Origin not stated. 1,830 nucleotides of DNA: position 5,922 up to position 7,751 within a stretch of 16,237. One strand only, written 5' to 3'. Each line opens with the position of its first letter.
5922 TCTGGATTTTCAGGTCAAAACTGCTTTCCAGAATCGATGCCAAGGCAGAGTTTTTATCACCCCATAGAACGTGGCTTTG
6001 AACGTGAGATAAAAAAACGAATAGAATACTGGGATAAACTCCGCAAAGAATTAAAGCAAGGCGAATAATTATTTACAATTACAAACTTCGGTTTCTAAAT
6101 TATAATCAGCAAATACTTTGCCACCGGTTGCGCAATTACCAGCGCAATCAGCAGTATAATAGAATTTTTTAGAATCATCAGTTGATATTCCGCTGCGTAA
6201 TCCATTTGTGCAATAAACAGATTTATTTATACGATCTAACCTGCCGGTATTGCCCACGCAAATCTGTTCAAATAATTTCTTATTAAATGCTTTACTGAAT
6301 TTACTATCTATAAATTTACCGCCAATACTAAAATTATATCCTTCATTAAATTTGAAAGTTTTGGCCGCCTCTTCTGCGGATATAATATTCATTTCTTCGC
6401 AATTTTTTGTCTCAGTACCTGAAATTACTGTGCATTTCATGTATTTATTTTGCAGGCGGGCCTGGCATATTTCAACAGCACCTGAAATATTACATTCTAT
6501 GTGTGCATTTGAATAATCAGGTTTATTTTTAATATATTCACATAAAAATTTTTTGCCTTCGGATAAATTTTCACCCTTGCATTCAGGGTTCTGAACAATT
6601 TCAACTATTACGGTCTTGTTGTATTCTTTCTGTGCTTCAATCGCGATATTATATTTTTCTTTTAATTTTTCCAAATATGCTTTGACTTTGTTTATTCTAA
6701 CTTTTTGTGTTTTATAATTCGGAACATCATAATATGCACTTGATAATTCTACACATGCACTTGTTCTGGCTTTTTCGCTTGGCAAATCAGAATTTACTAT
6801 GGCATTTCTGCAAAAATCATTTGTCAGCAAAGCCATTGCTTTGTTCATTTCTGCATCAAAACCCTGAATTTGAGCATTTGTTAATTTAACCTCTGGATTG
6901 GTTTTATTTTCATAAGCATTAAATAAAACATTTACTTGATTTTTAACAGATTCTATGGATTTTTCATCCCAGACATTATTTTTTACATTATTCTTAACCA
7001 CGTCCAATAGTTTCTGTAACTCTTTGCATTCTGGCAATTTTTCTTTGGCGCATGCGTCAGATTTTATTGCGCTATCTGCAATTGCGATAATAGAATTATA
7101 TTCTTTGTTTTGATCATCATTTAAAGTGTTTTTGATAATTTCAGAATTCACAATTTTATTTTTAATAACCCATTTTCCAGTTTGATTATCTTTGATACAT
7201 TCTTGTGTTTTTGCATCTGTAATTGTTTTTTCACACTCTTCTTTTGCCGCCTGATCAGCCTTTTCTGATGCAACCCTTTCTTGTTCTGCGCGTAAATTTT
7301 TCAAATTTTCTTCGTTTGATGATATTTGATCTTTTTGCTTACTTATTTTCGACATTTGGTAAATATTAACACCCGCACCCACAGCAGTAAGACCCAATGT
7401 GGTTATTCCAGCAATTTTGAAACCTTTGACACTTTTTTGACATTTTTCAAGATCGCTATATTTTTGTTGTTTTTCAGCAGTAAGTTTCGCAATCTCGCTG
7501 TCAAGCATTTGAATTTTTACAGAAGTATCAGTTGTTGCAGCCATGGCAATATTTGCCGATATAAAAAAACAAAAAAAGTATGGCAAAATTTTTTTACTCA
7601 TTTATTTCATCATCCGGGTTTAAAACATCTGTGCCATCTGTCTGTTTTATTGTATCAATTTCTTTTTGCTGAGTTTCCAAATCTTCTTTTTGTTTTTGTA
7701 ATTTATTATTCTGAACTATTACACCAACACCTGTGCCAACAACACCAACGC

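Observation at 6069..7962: Translationally coupled pair of secreted paralogues with a shared coiled-coil / Cys / glycine-zipper module, one carrying an 18-Cys extension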

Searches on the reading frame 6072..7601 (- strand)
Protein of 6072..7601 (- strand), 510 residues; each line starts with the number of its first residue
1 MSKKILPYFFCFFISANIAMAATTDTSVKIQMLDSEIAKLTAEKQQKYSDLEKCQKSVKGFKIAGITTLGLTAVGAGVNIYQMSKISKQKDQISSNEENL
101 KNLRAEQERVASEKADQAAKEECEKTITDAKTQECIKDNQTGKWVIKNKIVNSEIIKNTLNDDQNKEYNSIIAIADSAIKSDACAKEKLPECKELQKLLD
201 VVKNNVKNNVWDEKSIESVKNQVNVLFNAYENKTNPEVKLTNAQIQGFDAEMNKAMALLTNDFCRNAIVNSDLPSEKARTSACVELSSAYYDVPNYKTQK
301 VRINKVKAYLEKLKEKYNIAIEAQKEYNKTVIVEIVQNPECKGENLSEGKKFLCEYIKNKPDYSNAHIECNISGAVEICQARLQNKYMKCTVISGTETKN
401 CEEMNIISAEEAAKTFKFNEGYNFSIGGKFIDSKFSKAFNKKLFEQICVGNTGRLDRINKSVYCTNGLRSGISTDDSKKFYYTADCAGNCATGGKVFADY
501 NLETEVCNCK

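Call 5: search_protein_families(library=pfam, proteins=[window:6072-7601:-], max_evalue=10)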
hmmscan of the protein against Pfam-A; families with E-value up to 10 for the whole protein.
window:6072-7601:- (510 aa): 2 families
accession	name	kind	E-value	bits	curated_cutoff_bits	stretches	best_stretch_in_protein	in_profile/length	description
PF04977.20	DivIC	-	0.057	13.7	28.9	1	80-116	13-49/80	Septum formation initiator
PF02785.25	Biotin_carb_C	-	0.12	12.9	32.4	1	26-68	41-82/108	Biotin carboxylase C-terminal domain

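Call 6: find_homologous_proteins(query=window:6072-7601:-, max_evalue=0.01)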
Query window:6072-7601:- (510 aa): 4 proteins with E <= 0.01 among 8000 candidates.
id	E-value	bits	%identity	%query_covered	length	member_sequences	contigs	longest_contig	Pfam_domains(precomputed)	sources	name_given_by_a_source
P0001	1.8e-40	157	38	50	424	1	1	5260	-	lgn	-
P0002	4.2e-21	93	46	30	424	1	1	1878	-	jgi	jgi:hypothetical protein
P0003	1.9e-15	74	47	22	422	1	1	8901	-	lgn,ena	-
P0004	2.2e-9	54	35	24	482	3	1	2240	-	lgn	-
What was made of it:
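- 6069..7601 (-): Gene B (510 aa), the long subunit. Relatives P0001-4 (call 6).
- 6072..7235 (-): B Cys-rich variable ectodomain (aa 123-510, 18 Cys), ending C-x3-C-x16-C-x-C. Only aa ~1-255 are shared, with P0001 (call 6).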

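Call 7: search_protein_families(library=ncbifam, proteins=[window:6072-7601:-], max_evalue=10)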
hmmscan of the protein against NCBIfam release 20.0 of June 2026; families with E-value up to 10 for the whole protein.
window:6072-7601:- (510 aa): 1 family
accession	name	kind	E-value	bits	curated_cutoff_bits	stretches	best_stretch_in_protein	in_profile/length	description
NF037954.1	het_cyst_PatD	equivalog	0.023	15.1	50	1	192-263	9-81/116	heterocyst frequency control protein PatD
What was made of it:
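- Closest known: FtsL / FtsB. Same: Weak profile hits to that TM-plus-coil stretch (calls 5, 7).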

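Call 33: predict_structure(alignment_id=A3)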
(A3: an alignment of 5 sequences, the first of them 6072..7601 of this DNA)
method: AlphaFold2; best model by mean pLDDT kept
length: 510 residues; sequences in the alignment: 5
mean_pLDDT: 50.8   pTM: 0.27
mean pLDDT of the five models: 50.8, 46.4, 46.0, 45.4, 43.2
residues with pLDDT >= 90: 3; 70-90: 112; 50-70: 117; < 50: 278
segments of 3 or more residues with pLDDT < 50: 1-24, 52-81, 150-158, 258-293, 323-346, 360-510
pLDDT, mean of each block of 10 residues (from residue 1): 34 32 50 67 61 44 34 40 57 68 69 76 83 75 73 41 78 81 76 89 84 82 76 61 70 55 39 36 42 52 64 60 45 37 47 53 46 41 32 36 34 27 23 25 28 22 26 27 31 30 32
secondary structure, 60 per line:
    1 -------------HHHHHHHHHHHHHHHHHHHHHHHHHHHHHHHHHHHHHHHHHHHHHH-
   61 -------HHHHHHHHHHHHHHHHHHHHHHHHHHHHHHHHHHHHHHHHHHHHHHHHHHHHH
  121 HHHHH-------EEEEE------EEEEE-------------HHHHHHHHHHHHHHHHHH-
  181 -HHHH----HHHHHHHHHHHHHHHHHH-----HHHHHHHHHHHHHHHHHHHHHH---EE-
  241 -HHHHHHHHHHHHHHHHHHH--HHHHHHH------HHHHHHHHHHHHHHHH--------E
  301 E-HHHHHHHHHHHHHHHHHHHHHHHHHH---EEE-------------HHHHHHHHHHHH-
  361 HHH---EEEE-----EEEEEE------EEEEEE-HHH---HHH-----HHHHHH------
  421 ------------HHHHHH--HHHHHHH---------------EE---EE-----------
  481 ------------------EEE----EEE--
elements in order: H14-59 H68-125 E133-137 E144-148 H162-179 H182-185 H190-207 H213-234 H242-260 H263-269 H276-291 H303-328 E332-334 H348-359 E367-370 E376-381 E388-393 H409-414 H433-438 H441-447 E499-501 E506-508
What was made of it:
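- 7236..7355 (-): B post-segment coiled-coil stalk (aa 83-122). Helix 68-125 in the AF2 model, at low to moderate confidence (call 33).
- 6072..7235 (-): AF2 model pLDDT 51 (call 33).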

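Call 40: search_solved_structures(query=window:6072-7601:-, max_evalue=10)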
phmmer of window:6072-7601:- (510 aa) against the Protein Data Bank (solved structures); distinct sequences matched with E-value up to 10: 1.
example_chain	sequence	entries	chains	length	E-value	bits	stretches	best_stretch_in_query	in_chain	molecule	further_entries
4cyb_A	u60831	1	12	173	2.3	9.8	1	66-156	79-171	PUTATIVE DNA PROTECTION PROTEIN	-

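Call 57: fold_search(model_id=the predicted structure, library=pdb)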
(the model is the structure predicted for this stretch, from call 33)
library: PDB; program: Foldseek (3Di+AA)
matches with E <= 10: 255; with E <= 0.001: 0
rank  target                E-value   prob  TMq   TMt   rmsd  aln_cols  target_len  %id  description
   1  6xi6                  5.6e-01  0.15  0.13  0.22  16.7       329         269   14  Hierarchical design of multi-scale protein complexes by combinatorial assembly of oligomeric helical bundle and repeat p (released 2021-06-02)
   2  9drl_A                7.3e-01  0.15  0.13  0.13  14.9       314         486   13  Cryo-EM structure of the T33-549 tetrahedral cage (released 2025-08-06)
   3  6zbf_A                7.3e-01  0.06  0.10  0.10  33.8       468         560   13  Merozoite surface protein 1 (MSP-1) from Plasmodium falciparum, alternative conformation 3 (released 2021-05-19)
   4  6zbd_A                8.6e-01  0.06  0.10  0.09  34.4       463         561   13  Merozoite surface protein 1 (MSP-1) from Plasmodium falciparum, alternative conformation 2 (released 2021-05-19)
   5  6zbc_A                9.1e-01  0.06  0.10  0.09  34.5       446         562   13  Merozoite surface protein 1 (MSP-1) from Plasmodium falciparum, main conformation (released 2021-05-19)
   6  7yi0_A                9.6e-01  0.06  0.11  0.11  27.1       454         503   12  Cryo-EM structure of Rpd3S complex (released 2023-06-14)
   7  4cgk_A                9.6e-01  0.05  0.09  0.13  41.6       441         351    9  Crystal structure of the essential protein PcsB from Streptococcus pneumoniae (released 2014-05-21)
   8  6ox7_C                1.1e+00  0.66  0.15  0.43   5.3       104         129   18  The complex of 1918 NS1-ED and the iSH2 domain of the human p85beta subunit of PI3K (released 2020-04-22)
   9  4cgk_B                1.2e+00  0.18  0.17  0.25  31.8       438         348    8  Crystal structure of the essential protein PcsB from Streptococcus pneumoniae (released 2014-05-21)
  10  5nrl_H                1.3e+00  0.03  0.07  0.08  23.8       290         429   12  Structure of a pre-catalytic spliceosome (released 2017-05-31)
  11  9fqr_E7               1.3e+00  0.97  0.17  0.76   2.9       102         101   17  96-nm repeat of axonemal doublet microtubules from bovine sperm (released 2025-03-26)
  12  5da9_A                1.3e+00  0.14  0.15  0.17  17.1       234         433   11  ATP-gamma-S bound Rad50 from Chaetomium thermophilum in complex with the Rad50-binding domain of Mre11 (released 2016-03-02)
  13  7yi2_A                1.4e+00  0.07  0.14  0.14  27.4       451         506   12  Cryo-EM structure of Rpd3S in loose-state Rpd3S-NCP complex (released 2023-06-14)
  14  6dkm_D                1.5e+00  0.41  0.10  0.44   6.5        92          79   15  DHD131 (released 2018-12-19)
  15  3l0x_B                1.5e+00  0.15  0.08  0.31   9.8        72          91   14  Structure of split yeast PCNA (released 2010-03-23)
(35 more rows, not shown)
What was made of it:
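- Tried and rejected: Foldseek of the B model against PDB found nothing at E<0.5 (call 57).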

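Call 61: search_protein_families(library=phrogs, proteins=[window:6072-7601:-], max_evalue=0.1)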
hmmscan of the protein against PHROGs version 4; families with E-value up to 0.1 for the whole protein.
window:6072-7601:- (510 aa): 1 family
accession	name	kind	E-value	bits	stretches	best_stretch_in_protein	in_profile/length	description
phrog_11205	-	unknown function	0.044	15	0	300-320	16-36/68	-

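Call 62: search_protein_families(library=padloc, proteins=[window:6072-7601:-], max_evalue=0.1)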
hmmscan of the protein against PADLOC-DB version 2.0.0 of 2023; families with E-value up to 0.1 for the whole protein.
window:6072-7601:- (510 aa): 0 families
